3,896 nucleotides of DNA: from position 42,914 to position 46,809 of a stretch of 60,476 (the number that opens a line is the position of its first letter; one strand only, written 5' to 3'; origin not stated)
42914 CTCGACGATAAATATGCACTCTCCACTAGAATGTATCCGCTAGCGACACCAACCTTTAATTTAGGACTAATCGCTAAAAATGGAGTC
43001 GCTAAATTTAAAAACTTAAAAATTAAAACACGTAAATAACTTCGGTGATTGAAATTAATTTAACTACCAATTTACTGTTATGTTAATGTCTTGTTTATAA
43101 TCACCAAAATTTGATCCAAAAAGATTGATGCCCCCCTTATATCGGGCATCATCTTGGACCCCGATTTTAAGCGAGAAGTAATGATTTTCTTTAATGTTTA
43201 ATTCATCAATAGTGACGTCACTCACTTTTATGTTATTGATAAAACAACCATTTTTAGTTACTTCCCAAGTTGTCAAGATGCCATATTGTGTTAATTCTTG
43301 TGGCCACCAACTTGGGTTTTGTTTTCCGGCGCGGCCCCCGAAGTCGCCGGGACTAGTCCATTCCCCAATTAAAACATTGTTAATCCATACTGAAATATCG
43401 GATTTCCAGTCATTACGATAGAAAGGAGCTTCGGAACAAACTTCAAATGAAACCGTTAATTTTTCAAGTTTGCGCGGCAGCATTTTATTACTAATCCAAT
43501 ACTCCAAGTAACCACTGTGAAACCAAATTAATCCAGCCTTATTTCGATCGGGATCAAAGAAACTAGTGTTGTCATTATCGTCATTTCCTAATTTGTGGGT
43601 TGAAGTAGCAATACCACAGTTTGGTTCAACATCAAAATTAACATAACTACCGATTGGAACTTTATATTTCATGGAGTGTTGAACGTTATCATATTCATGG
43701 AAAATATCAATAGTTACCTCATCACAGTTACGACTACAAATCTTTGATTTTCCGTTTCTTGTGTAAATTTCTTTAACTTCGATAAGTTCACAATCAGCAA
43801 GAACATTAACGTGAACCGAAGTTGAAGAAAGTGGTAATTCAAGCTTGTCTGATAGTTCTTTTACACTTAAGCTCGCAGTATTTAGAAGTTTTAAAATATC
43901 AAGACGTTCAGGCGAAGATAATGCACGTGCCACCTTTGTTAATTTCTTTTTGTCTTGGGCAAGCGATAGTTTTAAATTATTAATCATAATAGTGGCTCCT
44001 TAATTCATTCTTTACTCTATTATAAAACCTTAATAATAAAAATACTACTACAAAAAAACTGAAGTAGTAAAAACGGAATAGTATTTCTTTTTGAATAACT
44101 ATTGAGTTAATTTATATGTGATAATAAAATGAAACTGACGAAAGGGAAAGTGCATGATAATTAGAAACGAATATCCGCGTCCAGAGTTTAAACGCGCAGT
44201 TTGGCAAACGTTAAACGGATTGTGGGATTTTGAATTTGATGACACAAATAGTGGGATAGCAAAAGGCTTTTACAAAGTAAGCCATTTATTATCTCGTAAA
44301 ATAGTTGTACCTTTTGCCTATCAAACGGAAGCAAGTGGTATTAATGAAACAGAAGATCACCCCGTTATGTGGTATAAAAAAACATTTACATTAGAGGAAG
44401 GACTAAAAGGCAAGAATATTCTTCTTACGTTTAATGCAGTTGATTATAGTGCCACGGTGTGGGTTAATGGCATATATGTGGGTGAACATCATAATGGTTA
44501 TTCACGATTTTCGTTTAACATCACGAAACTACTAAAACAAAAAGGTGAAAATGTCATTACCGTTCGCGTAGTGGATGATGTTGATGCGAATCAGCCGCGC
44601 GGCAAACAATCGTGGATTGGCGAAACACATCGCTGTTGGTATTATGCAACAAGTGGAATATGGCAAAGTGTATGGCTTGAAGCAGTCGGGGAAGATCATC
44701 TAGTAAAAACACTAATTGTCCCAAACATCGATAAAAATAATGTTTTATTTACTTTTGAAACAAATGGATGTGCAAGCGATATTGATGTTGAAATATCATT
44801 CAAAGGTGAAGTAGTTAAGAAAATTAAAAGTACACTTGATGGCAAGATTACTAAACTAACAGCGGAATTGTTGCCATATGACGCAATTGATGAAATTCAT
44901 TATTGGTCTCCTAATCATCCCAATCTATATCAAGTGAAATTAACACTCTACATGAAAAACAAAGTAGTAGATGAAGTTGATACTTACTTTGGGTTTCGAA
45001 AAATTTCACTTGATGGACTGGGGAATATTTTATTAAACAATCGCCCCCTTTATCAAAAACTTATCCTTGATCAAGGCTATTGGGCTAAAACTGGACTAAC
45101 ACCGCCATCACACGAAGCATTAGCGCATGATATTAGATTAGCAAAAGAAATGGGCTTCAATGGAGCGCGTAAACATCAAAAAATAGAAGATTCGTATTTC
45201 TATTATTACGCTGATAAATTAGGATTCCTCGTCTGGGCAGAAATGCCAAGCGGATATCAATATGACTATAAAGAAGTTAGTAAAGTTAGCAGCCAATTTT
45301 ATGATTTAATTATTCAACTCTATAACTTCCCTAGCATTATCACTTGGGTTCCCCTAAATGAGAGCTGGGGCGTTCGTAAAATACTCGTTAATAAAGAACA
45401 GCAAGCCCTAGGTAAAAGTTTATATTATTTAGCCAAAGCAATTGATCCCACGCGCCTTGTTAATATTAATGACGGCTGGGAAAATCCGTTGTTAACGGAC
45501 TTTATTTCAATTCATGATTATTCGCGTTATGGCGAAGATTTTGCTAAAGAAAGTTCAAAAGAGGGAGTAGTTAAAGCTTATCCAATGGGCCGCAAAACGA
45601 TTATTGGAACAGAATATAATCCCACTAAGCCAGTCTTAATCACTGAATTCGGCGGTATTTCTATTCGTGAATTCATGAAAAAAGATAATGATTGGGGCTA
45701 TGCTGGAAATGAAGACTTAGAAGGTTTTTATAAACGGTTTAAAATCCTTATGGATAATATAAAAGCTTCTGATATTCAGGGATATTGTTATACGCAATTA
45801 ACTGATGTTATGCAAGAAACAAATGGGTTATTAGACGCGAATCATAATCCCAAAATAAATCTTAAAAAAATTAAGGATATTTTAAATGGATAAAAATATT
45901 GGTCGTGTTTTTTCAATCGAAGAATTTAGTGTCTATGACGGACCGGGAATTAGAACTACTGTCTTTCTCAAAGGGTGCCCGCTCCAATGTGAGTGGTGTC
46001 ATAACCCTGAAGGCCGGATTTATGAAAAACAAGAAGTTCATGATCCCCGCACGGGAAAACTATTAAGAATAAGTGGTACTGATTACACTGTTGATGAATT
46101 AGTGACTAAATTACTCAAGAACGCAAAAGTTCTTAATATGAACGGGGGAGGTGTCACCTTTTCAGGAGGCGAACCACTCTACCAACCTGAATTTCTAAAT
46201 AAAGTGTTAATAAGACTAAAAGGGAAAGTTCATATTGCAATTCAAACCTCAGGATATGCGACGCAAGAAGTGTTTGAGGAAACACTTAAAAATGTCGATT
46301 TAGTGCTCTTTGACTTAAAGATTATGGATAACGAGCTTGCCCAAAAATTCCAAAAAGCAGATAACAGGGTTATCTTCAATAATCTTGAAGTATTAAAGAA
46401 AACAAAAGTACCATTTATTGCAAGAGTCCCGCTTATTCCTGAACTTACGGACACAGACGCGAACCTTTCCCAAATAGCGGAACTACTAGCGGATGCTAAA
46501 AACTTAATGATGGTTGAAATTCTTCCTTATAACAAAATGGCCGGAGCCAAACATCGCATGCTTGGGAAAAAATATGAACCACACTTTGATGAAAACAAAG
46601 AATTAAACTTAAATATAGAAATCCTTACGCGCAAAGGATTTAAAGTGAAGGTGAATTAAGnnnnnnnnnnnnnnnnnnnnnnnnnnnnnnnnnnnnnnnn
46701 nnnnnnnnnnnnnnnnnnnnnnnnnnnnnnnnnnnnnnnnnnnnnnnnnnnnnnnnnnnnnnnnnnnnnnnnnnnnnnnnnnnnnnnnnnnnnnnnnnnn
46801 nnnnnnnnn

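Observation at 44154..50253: Glycyl radical enzyme pair translationally coupled inside a glycoside-hydrolase operon (GH2, activase, GRE, GH43)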

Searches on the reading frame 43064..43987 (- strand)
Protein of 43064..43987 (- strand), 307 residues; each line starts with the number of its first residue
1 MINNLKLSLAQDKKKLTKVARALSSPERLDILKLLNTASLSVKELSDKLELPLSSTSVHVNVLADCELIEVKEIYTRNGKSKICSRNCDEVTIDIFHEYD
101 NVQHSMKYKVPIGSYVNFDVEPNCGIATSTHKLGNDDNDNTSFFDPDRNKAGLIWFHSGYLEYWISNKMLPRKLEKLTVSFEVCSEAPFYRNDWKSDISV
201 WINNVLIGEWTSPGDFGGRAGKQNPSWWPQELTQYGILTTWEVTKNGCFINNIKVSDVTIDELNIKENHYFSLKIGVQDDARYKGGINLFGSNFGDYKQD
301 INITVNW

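Call 3: search_protein_families(library=pfam, proteins=[window:43064-43987:-])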
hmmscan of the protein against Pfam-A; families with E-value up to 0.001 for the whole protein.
window:43064-43987:- (307 aa): 4 families
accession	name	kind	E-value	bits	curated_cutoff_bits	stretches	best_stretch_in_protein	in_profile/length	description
PF01022.26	HTH_5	-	3e-08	33.9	22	1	25-70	1-46/47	Bacterial regulatory protein, arsR family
PF12840.13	HTH_20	-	2.1e-07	31.2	27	1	23-71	1-50/51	Helix-turn-helix domain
PF05331.17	DUF742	-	1.8e-06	28.2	27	1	22-77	39-93/114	Protein of unknown function (DUF742)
PF12802.13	MarR_2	-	0.00067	20.2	27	0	29-72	8-53/61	MarR family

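Call 4: search_protein_families(library=ncbifam, proteins=[window:43064-43987:-])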
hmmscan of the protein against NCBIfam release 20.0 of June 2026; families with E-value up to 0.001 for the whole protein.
window:43064-43987:- (307 aa): 4 families
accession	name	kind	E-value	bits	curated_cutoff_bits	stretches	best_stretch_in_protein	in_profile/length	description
NF033788.1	HTH_metalloreg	subfamily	1.8e-11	43.7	55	1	17-72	2-58/77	metalloregulator ArsR/SmtB family transcription factor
NF033789.1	repress_SdpR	subfamily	3.3e-07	30.1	100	1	21-71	3-53/79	autorepressor SdpR family transcription factor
NF053755.1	MsvR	equivalog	1.8e-05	24.6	220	1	20-83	7-69/236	transcriptional factor MsvR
NF047906.1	CdPbTransRegCmtR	equivalog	2.5e-05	24.1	150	1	9-72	4-67/104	Cd(II)/Pb(II)-sensing metalloregulatory transcriptional regulator CmtR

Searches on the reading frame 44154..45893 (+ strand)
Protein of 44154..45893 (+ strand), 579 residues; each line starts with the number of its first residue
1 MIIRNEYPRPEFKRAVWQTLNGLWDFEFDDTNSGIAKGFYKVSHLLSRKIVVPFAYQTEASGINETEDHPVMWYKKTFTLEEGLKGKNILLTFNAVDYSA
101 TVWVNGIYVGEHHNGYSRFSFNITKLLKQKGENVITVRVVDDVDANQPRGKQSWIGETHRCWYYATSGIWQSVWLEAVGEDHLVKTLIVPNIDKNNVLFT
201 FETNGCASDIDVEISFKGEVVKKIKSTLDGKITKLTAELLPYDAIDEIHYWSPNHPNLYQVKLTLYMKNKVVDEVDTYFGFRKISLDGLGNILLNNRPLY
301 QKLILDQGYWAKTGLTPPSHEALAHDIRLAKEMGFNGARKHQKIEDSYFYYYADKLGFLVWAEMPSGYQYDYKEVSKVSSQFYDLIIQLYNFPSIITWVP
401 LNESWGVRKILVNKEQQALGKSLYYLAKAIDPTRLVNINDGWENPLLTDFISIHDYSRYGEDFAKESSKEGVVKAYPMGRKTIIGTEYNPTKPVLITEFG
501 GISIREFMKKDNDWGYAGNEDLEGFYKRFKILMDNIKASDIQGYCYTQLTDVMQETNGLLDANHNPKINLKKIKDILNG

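Call 3: search_protein_families(library=pfam, proteins=[window:44154-45893:+])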
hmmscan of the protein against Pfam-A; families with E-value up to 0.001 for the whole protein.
window:44154-45893:+ (579 aa): 5 families
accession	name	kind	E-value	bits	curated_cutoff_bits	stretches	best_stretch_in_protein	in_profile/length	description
PF02837.24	Glyco_hydro_2_N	-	1.3e-22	81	28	1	18-175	2-165/169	Glycosyl hydrolases family 2, sugar binding domain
PF22666.2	Glyco_hydro_2_N2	-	1.7e-14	54.7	27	1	63-152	42-130/167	Glycosyl hydrolase 2 galactose-binding domain-like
PF00703.27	Glyco_hydro_2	-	5e-13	50.2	23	1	186-282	6-109/109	Glycosyl hydrolases family 2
PF02836.23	Glyco_hydro_2_C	-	4.5e-11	42.9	21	1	291-575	7-295/302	Glycosyl hydrolases family 2, TIM barrel domain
PF13364.12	BetaGal_ABD2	-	9.7e-06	26.7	23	1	67-139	32-106/112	Beta-galactosidase second all-beta domain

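Call 4: search_protein_families(library=ncbifam, proteins=[window:44154-45893:+])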
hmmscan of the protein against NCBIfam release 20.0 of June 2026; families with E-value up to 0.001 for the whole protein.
window:44154-45893:+ (579 aa): 11 families
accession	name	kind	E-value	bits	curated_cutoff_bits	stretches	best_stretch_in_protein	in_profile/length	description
NF041462.1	GalA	equivalog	1.1e-46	159.4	900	1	66-443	78-442/763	beta-galactosidase GalA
NF007538.0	PRK10150.1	equivalog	2.1e-36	125.5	544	1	17-366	12-361/607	beta-glucuronidase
NF050095.1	BetGlucuronLacZ4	equivalog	2.5e-34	118.4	950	1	40-457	29-459/666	beta-glucuronidase LacZ4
NF052611.1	beta_gal_Bga2A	equivalog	6.9e-33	113.7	999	1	64-364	107-400/1007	beta-galactosidase, LacZ type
NF041463.1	GalB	equivalog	2.8e-30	104.9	900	1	62-441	126-513/869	beta-galactosidase GalB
NF007666.0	PRK10340.1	equivalog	3.6e-30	104.5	1284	1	16-453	40-488/1030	beta-galactosidase subunit alpha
NF049891.1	Bet1-4galacdseBT4156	equivalog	2.9e-29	101.6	1700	1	72-404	79-408/946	exo-beta-1,4-galactosidase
NF049890.1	Bet1-4galacdseBT4151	equivalog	1.3e-26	92.8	1500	1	71-366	108-406/952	exo-beta-1,4-galactosidase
NF007074.0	PRK09525.1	subfamily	3.9e-24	84.5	1221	1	18-468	53-516/1027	beta-galactosidase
NF049877.1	GlucurArabfur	equivalog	2.9e-21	74.9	1800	1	7-404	358-770/1400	beta-d-glucuronidase/beta-L-arabinofuranosidase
NF041100.1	betagal_LacZ_Ttogales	equivalog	1.5e-18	65.9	2000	1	50-363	91-391/1090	beta-galactosidase LacZ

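Call 37: search_solved_structures(query=window:44154-45893:+, max_evalue=1e-10)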
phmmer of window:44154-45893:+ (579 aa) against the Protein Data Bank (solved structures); distinct sequences matched with E-value up to 1e-10: 76 (the best 60 are shown).
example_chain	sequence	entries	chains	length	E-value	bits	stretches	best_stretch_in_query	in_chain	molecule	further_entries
7xyr_A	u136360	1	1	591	6.7e-99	335.1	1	3-577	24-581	Beta-glucuronidase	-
7sf2_A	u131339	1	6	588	3.3e-81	276.6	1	5-575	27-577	Glycosyl hydrolase family 2, sugar binding domain protein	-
9j6n_A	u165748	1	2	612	3.2e-68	233.8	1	6-437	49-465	Beta-D-galactofuranosidase 2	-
9j6m_A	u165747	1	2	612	1.5e-67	231.6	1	6-437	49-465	Beta-D-galactofuranosidase 2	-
6d50_A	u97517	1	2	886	1.2e-27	99.8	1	16-407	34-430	Glycosyl hydrolases family 2, sugar binding domain protein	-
5uj6_A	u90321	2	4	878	1.4e-27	99.6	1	17-407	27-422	Glycosyl hydrolases family 2, sugar binding domain protein | Beta-galactosidase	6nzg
8dhl_A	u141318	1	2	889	1.9e-27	99.2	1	71-427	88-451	Glycosyl hydrolase family 2, sugar binding domain protein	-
6d8g_A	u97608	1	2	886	9.9e-27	96.8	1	16-407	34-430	Glycosyl hydrolases family 2, sugar binding domain protein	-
6ed1_A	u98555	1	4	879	6.1e-26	94.2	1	70-565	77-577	Glycosyl hydrolase family 2, sugar binding domain protein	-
3gm8_A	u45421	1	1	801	5.1e-24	87.8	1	70-407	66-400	Glycoside hydrolase family 2, candidate beta-glycosidase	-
3fn9_A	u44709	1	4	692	8e-24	87.2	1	247-440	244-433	Putative beta-galactosidase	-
5z1a_A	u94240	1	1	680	7e-23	84.1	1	70-438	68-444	Putative beta-galactosidase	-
3cmg_A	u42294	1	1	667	7e-23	84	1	71-438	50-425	Putative beta-galactosidase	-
6d89_C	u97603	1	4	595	5.6e-22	81.1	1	71-407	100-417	Beta-galactosidase/beta-glucuronidase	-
6d1n_A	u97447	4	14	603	6.1e-22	80.9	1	71-407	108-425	Beta-galactosidase/beta-glucuronidase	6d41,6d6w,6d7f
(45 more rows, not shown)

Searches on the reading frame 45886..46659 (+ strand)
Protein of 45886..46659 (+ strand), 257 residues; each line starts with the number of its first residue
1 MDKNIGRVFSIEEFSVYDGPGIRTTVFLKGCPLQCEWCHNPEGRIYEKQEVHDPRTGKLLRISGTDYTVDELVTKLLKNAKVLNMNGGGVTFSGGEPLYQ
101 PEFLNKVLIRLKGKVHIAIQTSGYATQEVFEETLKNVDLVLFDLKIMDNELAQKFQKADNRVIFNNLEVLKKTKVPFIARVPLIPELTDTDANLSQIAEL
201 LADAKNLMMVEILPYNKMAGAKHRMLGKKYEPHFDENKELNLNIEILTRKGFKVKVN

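Call 3: search_protein_families(library=pfam, proteins=[window:45886-46659:+])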
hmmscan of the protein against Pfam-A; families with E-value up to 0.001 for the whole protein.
window:45886-46659:+ (257 aa): 2 families
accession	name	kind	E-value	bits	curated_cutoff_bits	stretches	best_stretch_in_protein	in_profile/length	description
PF04055.27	Radical_SAM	-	6.7e-19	69.1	29.5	1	27-191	3-158/166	Radical SAM superfamily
PF13353.11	Fer4_12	-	2.4e-15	57.5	22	1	18-149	2-120/137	4Fe-4S single cluster domain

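Call 4: search_protein_families(library=ncbifam, proteins=[window:45886-46659:+])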
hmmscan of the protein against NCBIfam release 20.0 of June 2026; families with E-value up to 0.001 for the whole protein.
window:45886-46659:+ (257 aa): 23 families
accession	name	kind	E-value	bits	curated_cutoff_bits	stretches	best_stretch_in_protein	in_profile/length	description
TIGR02494.1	PFLE_PFLC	subfamily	2.1e-68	230.8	174.35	2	59-234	96-273/293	glycyl-radical enzyme activating protein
NF043069.1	T4HPD_activ_SAM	equivalog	3.3e-62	210.5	425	2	61-256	98-297/299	trans-4-hydroxy-L-proline dehydratase activase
NF033717.2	HPDL_rSAM_activ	equivalog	3.3e-59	200.7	420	2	59-237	104-283/311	4-hydroxyphenylacetate decarboxylase activase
NF048010.1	SfplDhtActHpsHDes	equivalog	2.8e-58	197.1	430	2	57-233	102-281/298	(2S)-3-sulfopropanediol dehydratase activating enzyme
TIGR04395.1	cutC_activ_rSAM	equivalog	5.4e-53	180.3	360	2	59-256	102-306/309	choline TMA-lyase-activating enzyme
NF033719.1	ind_deCO2_activ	equivalog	7.6e-53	179.8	425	2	58-231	102-274/302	indoleacetate decarboxylase activase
TIGR02493.1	PFLA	equivalog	2.7e-52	177.5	231.75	1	7-231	1-213/235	pyruvate formate-lyase-activating protein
NF007483.0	PRK10076.1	equivalog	2.6e-49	168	326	1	3-256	19-290/292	[formate-C-acetyltransferase]-activating enzyme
NF048008.1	SfplDhtActHpfHKleb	equivalog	2.1e-44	152.1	500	2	60-231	100-274/308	(2S)-3-sulfopropanediol dehydratase activating enzyme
TIGR04003.1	rSAM_BssD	equivalog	3.1e-42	144.8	496.45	2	62-238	103-282/314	[benzylsuccinate synthase]-activating enzyme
NF008356.0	PRK11145.1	equivalog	1.5e-39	135.8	375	1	4-231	3-218/246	pyruvate formate lyase 1-activating protein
TIGR04041.1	activase_YjjW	hypoth_equivalog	3.9e-33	115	250.2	2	65-226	91-248/276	YjjW family glycine radical enzyme activase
TIGR02495.1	NrdG2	equivalog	2.5e-21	75.9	131.15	1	10-206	4-185/193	anaerobic ribonucleoside-triphosphate reductase activating protein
TIGR02491.1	NrdG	equivalog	2.7e-15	56.6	126.1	1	9-165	3-152/154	anaerobic ribonucleoside-triphosphate reductase activating protein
TIGR04317.1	W_rSAM_matur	equivalog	4.3e-09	36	380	1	73-220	38-187/349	tungsten cofactor oxidoreductase radical SAM maturase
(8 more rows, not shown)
